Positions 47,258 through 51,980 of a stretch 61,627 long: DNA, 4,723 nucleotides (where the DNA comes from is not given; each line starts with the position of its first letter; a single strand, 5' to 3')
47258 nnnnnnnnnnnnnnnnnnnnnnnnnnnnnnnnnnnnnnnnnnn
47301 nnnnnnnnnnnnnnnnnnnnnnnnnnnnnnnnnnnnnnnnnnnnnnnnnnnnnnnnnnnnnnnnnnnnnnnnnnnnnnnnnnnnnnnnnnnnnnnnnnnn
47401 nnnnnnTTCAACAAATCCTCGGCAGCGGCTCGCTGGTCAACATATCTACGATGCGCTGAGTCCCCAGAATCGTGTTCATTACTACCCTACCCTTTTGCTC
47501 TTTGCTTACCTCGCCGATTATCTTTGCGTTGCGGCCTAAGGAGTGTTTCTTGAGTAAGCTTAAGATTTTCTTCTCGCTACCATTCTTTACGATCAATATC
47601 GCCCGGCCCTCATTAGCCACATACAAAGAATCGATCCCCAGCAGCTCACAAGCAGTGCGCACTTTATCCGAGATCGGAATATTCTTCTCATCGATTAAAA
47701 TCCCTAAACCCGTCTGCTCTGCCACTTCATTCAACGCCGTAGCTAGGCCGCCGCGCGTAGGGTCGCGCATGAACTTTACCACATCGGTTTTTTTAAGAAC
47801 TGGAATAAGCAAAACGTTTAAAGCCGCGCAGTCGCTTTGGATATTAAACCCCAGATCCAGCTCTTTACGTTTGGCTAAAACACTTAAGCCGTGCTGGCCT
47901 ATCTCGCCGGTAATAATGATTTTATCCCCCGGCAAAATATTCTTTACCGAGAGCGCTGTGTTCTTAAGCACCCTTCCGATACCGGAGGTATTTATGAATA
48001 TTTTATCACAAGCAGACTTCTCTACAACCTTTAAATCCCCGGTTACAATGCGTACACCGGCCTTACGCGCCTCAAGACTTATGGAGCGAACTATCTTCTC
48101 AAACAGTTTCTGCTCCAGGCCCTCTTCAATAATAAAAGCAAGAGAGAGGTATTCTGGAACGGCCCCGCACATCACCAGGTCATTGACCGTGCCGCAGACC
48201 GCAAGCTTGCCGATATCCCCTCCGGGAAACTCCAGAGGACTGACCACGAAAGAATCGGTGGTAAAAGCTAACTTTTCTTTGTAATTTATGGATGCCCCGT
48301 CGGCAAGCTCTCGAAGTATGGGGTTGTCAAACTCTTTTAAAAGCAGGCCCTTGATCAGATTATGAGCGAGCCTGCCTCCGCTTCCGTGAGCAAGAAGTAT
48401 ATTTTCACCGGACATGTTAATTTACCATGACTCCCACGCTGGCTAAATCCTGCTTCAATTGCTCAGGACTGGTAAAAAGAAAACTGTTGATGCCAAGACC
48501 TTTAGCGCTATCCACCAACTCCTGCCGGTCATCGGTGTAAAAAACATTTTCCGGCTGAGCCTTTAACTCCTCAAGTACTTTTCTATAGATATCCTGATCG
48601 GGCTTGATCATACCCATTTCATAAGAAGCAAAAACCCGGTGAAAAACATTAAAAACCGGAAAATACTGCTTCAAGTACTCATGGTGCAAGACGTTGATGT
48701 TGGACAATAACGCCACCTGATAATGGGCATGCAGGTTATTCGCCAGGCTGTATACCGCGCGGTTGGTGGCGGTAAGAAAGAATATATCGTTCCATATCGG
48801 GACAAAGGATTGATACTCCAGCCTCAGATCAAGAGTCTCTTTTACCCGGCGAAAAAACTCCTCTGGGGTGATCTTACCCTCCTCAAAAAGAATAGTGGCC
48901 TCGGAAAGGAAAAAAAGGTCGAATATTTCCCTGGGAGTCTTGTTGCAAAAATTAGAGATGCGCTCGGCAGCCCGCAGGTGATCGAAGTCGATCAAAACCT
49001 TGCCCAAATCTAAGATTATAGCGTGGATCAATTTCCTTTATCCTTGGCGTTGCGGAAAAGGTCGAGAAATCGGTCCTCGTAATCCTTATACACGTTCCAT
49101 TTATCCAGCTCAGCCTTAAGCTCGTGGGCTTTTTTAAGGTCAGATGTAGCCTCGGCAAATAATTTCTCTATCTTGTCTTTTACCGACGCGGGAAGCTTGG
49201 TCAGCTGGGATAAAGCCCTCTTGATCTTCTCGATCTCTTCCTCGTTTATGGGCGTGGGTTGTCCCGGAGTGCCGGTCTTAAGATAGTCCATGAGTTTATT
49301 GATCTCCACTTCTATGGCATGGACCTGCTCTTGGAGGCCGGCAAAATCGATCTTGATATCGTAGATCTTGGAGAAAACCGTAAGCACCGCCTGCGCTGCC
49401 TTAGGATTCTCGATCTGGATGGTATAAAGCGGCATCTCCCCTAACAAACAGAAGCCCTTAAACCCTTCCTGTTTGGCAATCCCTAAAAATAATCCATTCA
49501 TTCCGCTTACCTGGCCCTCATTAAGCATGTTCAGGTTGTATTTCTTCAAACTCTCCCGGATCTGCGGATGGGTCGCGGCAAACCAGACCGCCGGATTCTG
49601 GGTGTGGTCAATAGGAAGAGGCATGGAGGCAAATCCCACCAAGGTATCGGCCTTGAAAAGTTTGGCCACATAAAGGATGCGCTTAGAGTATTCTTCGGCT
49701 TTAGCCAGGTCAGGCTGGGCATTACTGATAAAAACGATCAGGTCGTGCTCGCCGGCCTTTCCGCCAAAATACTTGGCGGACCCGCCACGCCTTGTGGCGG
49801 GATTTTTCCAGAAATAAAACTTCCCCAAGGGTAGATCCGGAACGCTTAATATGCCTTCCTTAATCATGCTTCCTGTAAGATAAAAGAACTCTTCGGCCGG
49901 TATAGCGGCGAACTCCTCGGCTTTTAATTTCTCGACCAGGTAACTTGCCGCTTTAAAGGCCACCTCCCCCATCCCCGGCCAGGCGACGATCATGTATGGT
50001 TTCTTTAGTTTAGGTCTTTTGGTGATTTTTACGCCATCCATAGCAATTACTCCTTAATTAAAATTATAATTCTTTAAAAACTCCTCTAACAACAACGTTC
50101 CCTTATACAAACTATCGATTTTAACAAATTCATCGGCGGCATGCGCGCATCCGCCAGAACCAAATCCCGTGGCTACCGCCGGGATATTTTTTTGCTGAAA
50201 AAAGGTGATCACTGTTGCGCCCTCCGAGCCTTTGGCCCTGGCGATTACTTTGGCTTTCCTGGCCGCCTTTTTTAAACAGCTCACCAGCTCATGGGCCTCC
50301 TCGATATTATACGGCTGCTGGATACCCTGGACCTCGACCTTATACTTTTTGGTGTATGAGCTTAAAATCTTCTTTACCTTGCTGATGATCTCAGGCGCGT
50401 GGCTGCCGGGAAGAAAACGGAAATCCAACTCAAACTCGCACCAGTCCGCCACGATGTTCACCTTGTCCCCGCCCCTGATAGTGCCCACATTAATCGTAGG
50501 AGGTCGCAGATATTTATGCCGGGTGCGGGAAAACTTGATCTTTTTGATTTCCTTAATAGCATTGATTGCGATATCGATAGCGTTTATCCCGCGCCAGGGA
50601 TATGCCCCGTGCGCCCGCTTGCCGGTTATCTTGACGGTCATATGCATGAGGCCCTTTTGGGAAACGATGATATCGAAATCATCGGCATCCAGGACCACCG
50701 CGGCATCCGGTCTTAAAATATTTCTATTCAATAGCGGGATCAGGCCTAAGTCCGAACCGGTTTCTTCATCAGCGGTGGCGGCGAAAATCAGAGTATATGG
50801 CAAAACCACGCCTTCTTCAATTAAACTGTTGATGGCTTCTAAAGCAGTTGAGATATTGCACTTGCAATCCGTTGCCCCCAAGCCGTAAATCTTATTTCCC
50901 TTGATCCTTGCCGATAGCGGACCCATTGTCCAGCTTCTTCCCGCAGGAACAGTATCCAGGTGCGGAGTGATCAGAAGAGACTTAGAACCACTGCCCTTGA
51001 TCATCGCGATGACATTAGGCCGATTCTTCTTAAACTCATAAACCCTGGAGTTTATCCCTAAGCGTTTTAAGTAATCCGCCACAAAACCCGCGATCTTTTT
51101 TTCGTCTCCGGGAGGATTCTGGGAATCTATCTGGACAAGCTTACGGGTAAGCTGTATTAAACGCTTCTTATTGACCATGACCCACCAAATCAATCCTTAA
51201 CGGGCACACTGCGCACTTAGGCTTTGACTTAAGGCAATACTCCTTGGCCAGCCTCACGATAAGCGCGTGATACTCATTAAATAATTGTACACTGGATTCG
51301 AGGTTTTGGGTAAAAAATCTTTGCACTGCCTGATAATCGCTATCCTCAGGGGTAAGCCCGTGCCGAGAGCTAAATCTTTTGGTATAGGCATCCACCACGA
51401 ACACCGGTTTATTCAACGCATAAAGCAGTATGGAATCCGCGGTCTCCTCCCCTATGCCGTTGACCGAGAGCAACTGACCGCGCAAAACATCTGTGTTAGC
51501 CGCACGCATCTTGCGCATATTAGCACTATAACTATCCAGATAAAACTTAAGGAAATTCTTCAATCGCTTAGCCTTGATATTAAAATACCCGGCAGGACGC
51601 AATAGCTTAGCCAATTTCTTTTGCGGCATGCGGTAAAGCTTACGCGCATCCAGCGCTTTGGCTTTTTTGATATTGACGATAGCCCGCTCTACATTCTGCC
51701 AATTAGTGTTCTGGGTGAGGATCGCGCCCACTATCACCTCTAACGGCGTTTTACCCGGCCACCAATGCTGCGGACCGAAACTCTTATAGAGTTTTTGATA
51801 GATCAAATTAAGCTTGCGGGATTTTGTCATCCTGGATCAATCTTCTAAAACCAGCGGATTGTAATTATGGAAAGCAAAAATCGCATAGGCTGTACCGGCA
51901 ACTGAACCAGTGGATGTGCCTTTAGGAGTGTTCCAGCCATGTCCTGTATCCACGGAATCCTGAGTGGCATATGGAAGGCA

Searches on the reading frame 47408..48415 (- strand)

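Call 80: search_protein_families(library=pfam, proteins=[window:47408-48415:-], max_evalue=0.00001)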
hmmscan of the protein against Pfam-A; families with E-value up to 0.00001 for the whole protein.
window:47408-48415:- (335 aa): 2 families
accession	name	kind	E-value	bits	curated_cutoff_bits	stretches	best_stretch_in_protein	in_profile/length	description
PF02769.27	AIRS_C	-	3e-27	96.1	23.1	1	162-313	2-155/156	AIR synthase related protein, C-terminal domain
PF00586.29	AIRS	-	2.1e-20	73.7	24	1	42-149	6-112/112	AIR synthase related protein, N-terminal domain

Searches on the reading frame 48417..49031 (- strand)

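Call 80: search_protein_families(library=pfam, proteins=[window:48417-49031:-], max_evalue=0.00001)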
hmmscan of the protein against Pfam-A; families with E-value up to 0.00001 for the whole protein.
window:48417-49031:- (204 aa): 2 families
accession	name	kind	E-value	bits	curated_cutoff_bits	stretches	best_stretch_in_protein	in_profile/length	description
PF13419.12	HAD_2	-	3.9e-09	37.3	23.8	1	55-184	44-176/178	Haloacid dehalogenase-like hydrolase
PF00702.32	Hydrolase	-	2.3e-08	35.1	26.4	1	3-178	2-189/191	haloacid dehalogenase-like hydrolase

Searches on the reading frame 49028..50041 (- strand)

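Call 81: search_protein_families(library=pfam, proteins=[window:49028-50041:-], max_evalue=0.00001)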
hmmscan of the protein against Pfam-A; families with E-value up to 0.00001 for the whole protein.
window:49028-50041:- (337 aa): 1 family
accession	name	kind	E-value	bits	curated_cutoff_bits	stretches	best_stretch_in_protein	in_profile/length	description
PF09754.15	PAC2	-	3.7e-34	118.9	25.8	1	17-251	1-215/215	PAC2 family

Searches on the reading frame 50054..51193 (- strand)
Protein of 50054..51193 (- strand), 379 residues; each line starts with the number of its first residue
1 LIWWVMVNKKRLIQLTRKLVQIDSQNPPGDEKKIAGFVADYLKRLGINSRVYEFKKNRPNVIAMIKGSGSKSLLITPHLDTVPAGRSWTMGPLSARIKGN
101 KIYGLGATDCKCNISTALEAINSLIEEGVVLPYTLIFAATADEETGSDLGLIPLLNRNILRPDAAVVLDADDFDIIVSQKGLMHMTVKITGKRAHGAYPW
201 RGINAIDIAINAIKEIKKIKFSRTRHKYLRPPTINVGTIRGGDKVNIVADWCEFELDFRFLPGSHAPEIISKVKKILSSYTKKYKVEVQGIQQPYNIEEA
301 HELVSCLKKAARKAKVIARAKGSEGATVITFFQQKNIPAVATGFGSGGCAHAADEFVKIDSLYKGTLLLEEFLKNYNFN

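Call 81: search_protein_families(library=pfam, proteins=[window:50054-51193:-], max_evalue=0.00001)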
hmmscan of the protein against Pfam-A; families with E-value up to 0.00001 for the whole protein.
window:50054-51193:- (379 aa): 3 families
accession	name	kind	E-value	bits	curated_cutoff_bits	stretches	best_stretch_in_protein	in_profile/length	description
PF01546.33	Peptidase_M20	-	5.7e-31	108.5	24.6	1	77-374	4-205/206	Peptidase family M20/M25/M40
PF07687.19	M20_dimer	-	4.4e-26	91.4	21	1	178-284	2-106/107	Peptidase dimerisation domain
PF04389.22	Peptidase_M28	-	1.9e-08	34.7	21.3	1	60-146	1-69/193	Peptidase family M28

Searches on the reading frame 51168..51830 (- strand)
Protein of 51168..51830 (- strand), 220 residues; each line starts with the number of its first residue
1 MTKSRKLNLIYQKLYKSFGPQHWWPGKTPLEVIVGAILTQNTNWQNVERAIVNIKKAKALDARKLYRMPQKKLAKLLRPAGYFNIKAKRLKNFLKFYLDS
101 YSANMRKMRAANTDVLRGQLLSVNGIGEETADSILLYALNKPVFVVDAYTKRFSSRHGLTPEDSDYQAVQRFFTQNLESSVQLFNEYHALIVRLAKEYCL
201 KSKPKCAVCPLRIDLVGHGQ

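Call 81: search_protein_families(library=pfam, proteins=[window:51168-51830:-], max_evalue=0.00001)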
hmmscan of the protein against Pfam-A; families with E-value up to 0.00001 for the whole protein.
window:51168-51830:- (220 aa): 1 family
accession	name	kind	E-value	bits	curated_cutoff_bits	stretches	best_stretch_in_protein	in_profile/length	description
PF00730.31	HhH-GPD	-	5.4e-17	62.5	26.2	1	34-176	1-105/108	HhH-GPD superfamily base excision DNA repair protein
